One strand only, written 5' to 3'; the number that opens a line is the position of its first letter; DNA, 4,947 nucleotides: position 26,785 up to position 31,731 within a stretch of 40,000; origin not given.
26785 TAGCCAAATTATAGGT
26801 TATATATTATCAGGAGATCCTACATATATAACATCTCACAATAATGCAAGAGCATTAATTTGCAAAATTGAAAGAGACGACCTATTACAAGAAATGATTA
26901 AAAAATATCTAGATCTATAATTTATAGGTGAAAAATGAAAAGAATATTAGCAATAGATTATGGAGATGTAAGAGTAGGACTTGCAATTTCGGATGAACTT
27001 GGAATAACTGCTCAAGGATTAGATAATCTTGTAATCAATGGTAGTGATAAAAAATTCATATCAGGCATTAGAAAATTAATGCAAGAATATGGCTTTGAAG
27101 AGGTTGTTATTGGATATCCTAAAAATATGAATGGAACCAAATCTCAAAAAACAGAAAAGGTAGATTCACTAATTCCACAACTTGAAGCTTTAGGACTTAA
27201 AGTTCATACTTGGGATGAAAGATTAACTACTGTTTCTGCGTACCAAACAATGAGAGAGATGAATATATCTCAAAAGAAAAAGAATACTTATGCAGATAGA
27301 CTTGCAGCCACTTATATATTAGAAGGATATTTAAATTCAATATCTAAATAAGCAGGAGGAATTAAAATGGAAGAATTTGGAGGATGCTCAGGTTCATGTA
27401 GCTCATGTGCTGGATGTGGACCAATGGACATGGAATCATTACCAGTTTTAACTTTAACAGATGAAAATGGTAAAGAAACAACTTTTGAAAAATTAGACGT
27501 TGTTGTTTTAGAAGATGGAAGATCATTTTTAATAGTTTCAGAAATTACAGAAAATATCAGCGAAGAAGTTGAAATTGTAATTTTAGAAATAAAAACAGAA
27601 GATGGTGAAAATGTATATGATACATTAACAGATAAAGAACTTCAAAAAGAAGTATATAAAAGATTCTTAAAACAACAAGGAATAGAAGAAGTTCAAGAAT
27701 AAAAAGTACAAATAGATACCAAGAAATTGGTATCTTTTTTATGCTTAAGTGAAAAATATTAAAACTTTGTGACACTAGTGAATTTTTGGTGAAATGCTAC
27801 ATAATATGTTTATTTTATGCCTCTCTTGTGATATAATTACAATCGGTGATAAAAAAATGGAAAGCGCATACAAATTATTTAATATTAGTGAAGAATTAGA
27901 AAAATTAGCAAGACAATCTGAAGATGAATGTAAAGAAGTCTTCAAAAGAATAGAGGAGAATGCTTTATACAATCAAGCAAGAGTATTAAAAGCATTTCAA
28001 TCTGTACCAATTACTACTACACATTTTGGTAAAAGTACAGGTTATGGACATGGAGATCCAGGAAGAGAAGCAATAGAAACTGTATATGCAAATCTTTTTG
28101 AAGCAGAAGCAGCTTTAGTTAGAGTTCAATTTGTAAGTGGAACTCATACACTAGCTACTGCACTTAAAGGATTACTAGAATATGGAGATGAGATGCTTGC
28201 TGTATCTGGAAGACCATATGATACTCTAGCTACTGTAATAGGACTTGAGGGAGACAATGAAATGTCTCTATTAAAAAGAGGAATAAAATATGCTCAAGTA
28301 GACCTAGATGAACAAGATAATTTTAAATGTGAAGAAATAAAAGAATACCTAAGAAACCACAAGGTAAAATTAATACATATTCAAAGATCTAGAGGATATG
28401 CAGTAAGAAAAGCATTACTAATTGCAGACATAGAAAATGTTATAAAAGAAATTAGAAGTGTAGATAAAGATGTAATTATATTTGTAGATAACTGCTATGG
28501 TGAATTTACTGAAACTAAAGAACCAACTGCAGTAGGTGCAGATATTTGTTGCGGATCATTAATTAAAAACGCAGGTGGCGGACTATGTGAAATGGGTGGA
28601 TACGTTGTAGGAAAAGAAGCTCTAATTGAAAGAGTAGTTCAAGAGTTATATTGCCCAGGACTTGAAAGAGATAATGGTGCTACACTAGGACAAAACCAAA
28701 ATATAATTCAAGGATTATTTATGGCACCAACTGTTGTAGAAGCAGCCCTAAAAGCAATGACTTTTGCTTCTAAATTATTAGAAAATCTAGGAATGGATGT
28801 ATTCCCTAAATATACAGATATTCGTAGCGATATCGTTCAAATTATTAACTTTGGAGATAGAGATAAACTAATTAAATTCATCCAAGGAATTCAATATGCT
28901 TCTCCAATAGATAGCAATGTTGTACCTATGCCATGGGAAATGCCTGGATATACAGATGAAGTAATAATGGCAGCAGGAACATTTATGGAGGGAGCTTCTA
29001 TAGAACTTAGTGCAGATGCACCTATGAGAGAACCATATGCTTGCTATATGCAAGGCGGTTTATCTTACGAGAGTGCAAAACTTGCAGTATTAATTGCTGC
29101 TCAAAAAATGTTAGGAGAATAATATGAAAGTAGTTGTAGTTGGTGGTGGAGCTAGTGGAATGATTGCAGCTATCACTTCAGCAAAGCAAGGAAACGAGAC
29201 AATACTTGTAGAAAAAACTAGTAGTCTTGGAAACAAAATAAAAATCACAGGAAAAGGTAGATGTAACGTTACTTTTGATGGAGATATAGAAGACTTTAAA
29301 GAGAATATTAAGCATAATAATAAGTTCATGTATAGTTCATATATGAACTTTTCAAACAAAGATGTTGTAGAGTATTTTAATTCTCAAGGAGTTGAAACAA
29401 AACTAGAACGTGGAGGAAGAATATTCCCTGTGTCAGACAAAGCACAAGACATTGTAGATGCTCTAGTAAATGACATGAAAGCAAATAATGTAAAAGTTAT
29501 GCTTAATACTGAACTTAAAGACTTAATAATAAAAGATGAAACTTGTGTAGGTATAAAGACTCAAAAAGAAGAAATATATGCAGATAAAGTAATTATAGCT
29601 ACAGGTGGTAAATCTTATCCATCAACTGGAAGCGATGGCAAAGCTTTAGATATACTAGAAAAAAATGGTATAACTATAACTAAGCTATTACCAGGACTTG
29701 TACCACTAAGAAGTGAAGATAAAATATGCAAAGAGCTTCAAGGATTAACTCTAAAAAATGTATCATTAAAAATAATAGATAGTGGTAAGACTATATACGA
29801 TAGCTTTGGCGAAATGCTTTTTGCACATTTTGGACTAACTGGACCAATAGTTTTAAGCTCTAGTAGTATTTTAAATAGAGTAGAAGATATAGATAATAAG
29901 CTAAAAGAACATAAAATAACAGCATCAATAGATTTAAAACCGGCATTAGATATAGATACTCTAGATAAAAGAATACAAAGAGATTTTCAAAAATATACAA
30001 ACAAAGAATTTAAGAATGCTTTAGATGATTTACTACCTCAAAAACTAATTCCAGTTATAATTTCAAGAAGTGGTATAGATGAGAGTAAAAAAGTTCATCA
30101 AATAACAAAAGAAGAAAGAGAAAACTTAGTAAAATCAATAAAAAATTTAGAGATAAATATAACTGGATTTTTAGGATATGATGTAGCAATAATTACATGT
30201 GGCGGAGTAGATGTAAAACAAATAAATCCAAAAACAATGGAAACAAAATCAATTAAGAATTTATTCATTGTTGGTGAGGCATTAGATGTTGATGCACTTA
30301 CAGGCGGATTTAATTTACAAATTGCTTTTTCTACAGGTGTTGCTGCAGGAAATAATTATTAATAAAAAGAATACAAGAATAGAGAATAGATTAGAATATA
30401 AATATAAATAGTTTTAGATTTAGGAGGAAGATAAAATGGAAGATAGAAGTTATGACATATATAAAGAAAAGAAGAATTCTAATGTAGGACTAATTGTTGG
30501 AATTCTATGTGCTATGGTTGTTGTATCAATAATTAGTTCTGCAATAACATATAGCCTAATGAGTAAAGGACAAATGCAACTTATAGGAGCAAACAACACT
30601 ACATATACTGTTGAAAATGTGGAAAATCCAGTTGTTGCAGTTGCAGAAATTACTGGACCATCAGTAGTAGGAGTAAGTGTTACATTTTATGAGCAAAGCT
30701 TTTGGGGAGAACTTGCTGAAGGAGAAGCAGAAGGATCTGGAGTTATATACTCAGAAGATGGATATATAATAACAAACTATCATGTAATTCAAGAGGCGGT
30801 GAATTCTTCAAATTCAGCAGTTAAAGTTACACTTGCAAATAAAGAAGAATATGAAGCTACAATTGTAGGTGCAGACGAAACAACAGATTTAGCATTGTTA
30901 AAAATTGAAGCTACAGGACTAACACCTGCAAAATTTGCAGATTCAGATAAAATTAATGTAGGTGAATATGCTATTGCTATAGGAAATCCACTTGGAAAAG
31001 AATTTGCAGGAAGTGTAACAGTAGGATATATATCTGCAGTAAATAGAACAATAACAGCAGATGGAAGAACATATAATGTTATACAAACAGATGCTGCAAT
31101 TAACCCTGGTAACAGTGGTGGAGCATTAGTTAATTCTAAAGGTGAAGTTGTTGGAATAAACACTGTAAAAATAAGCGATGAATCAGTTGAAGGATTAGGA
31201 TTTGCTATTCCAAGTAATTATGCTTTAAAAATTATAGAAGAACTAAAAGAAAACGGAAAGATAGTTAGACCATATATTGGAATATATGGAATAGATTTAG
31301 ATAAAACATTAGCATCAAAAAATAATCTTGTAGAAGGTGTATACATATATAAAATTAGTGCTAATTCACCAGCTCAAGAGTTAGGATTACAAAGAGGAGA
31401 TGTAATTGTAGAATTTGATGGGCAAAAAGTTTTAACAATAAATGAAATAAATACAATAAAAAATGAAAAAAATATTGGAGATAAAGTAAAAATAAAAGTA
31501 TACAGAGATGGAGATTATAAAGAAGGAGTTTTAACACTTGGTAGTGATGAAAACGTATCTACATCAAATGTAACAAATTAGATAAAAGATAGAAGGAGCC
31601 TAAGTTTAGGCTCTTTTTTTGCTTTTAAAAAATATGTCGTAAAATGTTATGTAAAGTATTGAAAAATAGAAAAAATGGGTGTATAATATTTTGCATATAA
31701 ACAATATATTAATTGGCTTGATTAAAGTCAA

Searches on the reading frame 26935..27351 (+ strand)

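Call 34: search_protein_families(library=pfam, proteins=[window:26935-27351:+], max_evalue=0.001)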
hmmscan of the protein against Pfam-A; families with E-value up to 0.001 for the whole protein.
window:26935-27351:+ (138 aa): 1 family
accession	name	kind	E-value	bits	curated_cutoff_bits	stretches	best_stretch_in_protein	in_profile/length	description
PF03652.20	RuvX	-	4.5e-39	134.3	29.2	1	3-134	2-133/134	Holliday junction resolvase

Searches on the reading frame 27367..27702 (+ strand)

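Call 34: search_protein_families(library=pfam, proteins=[window:27367-27702:+], max_evalue=0.001)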
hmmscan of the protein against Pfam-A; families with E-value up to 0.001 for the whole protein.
window:27367-27702:+ (111 aa): 1 family
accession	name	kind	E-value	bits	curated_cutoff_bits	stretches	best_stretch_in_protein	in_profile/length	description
PF06949.16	DUF1292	-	1.1e-06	29.9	24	1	33-100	1-70/75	Protein of unknown function (DUF1292)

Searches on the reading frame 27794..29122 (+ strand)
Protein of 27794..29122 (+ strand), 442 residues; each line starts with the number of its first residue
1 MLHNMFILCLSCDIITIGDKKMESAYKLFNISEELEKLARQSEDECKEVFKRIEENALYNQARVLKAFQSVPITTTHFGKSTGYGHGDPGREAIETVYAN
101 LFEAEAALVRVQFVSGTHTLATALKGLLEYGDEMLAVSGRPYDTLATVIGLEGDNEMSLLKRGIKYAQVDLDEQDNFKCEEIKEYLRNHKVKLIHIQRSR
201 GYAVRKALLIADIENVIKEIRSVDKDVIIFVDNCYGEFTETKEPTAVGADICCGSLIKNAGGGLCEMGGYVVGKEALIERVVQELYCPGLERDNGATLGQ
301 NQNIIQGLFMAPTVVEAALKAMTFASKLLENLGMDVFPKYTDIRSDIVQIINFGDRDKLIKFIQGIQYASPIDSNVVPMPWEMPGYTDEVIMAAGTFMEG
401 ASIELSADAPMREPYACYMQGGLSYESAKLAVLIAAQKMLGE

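Call 34: search_protein_families(library=pfam, proteins=[window:27794-29122:+], max_evalue=0.001)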
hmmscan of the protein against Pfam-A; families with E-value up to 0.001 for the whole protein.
window:27794-29122:+ (442 aa): 3 families
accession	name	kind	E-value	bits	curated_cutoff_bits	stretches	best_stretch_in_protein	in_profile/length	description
PF06838.17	Met_gamma_lyase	-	4.7e-169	562.7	24.2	1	36-439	2-404/405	Methionine gamma-lyase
PF01053.26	Cys_Met_Meta_PP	-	2.4e-09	36.7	27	1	86-280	49-220/381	Cys/Met metabolism PLP-dependent enzyme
PF01212.27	Beta_elim_lyase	-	0.00015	21.7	27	1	87-283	30-221/288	Beta-eliminating lyase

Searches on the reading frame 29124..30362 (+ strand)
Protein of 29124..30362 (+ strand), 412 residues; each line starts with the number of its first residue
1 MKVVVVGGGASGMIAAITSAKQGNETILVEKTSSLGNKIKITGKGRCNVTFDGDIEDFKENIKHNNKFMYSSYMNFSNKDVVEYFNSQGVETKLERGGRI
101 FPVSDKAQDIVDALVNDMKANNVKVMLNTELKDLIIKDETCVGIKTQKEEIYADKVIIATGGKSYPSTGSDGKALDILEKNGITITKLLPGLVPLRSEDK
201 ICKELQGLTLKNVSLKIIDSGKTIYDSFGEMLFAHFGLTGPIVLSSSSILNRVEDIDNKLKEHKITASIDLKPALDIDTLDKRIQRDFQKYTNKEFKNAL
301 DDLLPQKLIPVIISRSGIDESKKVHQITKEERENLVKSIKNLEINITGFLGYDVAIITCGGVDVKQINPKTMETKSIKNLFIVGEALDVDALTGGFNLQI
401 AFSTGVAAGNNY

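Call 34: search_protein_families(library=pfam, proteins=[window:29124-30362:+], max_evalue=0.001)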
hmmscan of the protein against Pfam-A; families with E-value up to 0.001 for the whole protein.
window:29124-30362:+ (412 aa): 11 families
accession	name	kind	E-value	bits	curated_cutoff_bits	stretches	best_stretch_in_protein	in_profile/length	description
PF03486.20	HI0933_like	-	3.4e-85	285.8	50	1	2-410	2-243/244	HI0933-like protein Rossmann domain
PF22780.1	HI0933_like_1st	-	4.8e-40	137.5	27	1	190-357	2-165/165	HI0933-like protein barrel and H2TH domain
PF01134.28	GIDA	-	2.7e-14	53.5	22.1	1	2-162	1-150/391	Glucose inhibited division protein A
PF00890.30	FAD_binding_2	-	2.9e-14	53.5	20.4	1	3-163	2-204/414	FAD binding domain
PF12831.13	FAD_oxidored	-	6.6e-12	45.9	27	1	3-160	2-144/416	FAD dependent oxidoreductase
PF07992.20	Pyr_redox_2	-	1.1e-10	41.8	26.1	2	84-183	160-257/291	Pyridine nucleotide-disulphide oxidoreductase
PF13738.12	Pyr_redox_3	-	1.5e-09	37.9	30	0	118-167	91-139/305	Pyridine nucleotide-disulphide oxidoreductase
PF01266.30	DAO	-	2.2e-09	37.8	27.9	0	109-169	150-211/353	FAD dependent oxidoreductase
PF00070.33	Pyr_redox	-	4.4e-05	24.4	22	0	2-36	1-35/82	Pyridine nucleotide-disulphide oxidoreductase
PF13450.12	NAD_binding_8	-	4.4e-05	24.1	21.9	1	5-37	1-33/68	NAD(P)-binding Rossmann-like domain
PF01946.23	Thi4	-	0.00014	21.6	26.2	0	2-45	19-63/235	Thi4 family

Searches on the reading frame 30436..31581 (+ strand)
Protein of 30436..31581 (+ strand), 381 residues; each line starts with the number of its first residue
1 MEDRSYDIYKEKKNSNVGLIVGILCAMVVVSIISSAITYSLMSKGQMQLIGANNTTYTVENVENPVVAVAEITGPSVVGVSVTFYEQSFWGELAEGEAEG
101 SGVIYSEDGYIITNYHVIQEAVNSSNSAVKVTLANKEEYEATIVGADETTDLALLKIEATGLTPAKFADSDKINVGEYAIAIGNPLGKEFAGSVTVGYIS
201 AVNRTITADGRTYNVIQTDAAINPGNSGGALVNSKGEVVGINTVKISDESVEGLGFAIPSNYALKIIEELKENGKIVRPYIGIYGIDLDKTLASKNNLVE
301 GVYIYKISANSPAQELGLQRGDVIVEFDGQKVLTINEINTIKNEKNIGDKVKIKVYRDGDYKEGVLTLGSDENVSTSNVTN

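Call 34: search_protein_families(library=pfam, proteins=[window:30436-31581:+], max_evalue=0.001)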
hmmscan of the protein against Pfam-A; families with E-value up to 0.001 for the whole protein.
window:30436-31581:+ (381 aa): 6 families
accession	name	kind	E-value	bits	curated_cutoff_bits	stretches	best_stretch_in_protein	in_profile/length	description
PF13365.12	Trypsin_2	-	2.3e-37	129.3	27.6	1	100-241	1-144/144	Trypsin-like peptidase domain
PF00089.32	Trypsin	-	2.1e-20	73.9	20.6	1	85-267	10-220/220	Trypsin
PF13180.12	PDZ_2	-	4.8e-14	52.9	27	1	279-363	1-75/80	PDZ domain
PF17820.7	PDZ_6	-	6.5e-09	35.8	27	1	304-338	2-36/54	PDZ domain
PF00595.29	PDZ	-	2.3e-07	31.5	23.2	1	295-355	23-80/81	PDZ domain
PF10459.15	Peptidase_S46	-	0.0004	19.6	22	0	218-242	626-650/698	Peptidase S46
